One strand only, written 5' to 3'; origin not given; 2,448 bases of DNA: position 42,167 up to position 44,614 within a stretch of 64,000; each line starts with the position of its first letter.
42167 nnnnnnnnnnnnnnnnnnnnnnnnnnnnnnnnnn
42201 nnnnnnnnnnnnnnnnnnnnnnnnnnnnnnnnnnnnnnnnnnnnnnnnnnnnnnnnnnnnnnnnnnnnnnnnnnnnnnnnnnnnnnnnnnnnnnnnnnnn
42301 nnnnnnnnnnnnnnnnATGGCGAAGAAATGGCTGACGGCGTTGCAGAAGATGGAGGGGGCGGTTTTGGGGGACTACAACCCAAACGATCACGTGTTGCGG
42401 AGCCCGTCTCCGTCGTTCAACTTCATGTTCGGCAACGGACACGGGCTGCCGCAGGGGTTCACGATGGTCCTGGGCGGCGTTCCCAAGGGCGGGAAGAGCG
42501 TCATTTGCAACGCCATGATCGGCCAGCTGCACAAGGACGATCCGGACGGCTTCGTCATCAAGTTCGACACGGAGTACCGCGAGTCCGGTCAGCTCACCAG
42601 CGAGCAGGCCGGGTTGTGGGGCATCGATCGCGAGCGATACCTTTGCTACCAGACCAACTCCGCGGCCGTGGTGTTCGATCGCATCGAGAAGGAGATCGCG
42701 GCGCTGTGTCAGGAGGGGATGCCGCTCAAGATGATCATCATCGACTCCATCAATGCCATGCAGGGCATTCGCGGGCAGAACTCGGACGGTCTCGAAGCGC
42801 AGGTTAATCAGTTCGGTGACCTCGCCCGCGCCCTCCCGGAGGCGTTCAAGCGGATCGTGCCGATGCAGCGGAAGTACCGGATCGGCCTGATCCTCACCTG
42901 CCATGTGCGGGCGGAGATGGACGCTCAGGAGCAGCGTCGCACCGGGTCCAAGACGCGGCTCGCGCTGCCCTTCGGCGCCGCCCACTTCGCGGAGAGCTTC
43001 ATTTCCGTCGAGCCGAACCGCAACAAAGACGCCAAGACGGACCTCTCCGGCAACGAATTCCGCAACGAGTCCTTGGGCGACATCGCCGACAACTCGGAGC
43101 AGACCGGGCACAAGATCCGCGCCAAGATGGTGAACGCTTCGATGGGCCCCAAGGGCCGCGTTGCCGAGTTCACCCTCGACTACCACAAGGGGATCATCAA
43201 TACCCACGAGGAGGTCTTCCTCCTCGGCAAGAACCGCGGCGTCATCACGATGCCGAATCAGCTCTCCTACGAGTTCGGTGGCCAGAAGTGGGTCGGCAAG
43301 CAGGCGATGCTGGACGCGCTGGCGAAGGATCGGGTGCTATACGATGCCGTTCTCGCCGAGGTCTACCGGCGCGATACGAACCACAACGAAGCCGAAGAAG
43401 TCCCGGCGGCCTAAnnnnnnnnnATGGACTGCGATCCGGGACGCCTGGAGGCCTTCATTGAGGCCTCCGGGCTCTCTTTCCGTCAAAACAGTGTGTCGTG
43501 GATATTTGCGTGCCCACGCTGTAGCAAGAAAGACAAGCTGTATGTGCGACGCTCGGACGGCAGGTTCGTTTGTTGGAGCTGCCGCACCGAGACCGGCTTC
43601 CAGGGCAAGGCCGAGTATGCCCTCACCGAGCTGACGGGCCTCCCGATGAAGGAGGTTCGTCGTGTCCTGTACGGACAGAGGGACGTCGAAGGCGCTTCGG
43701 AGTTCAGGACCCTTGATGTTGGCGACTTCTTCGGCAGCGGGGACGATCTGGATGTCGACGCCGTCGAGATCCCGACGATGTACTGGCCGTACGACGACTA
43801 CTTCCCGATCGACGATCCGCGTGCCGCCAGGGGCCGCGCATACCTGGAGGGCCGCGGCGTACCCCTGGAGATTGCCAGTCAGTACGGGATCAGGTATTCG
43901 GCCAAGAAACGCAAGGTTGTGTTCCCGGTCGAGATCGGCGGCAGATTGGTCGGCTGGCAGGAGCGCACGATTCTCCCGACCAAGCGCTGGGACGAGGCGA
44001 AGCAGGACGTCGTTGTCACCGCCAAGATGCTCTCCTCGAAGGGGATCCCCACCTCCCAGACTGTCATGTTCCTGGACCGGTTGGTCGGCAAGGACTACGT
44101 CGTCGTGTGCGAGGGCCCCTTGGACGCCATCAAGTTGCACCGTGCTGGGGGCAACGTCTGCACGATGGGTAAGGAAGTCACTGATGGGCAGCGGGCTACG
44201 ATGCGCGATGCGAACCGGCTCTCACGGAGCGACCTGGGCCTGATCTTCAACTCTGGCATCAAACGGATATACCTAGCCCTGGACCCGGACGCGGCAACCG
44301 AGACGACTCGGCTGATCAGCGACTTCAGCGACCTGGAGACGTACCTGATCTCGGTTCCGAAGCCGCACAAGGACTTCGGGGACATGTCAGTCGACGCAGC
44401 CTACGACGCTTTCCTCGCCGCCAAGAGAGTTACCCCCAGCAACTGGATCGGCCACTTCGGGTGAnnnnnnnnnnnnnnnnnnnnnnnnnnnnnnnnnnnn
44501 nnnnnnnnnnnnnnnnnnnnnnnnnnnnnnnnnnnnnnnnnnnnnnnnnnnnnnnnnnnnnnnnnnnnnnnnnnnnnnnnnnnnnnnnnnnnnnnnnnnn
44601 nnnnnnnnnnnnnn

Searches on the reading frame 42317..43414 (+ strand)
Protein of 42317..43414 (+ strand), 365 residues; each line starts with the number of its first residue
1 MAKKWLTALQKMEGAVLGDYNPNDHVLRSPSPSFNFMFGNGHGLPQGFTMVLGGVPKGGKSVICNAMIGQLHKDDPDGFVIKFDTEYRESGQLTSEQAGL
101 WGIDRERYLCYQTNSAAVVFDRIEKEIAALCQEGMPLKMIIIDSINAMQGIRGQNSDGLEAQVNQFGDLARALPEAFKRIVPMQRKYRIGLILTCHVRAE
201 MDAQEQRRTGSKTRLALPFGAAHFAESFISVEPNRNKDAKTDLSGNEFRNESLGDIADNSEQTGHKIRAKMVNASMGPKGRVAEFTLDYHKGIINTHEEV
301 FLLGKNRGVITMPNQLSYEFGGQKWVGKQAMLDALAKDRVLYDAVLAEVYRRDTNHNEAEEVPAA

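Call 63: search_protein_families(library=pfam, proteins=[window:42317-43414:+], max_evalue=0.001)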
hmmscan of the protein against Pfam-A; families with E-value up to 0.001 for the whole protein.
window:42317-43414:+ (365 aa): 1 family
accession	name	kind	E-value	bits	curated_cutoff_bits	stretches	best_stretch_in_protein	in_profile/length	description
PF00154.27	RecA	-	4.4e-06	26.8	27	0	26-200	32-191/262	recA bacterial DNA recombination protein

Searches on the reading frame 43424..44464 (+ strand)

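Call 63: search_protein_families(library=pfam, proteins=[window:43424-44464:+], max_evalue=0.001)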
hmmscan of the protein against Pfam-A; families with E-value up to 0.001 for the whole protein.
window:43424-44464:+ (346 aa): 1 family
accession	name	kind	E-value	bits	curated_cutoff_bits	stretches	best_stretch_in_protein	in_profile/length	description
PF13662.12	Toprim_4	-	0.00011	22.8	25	1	225-295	2-66/85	Toprim domain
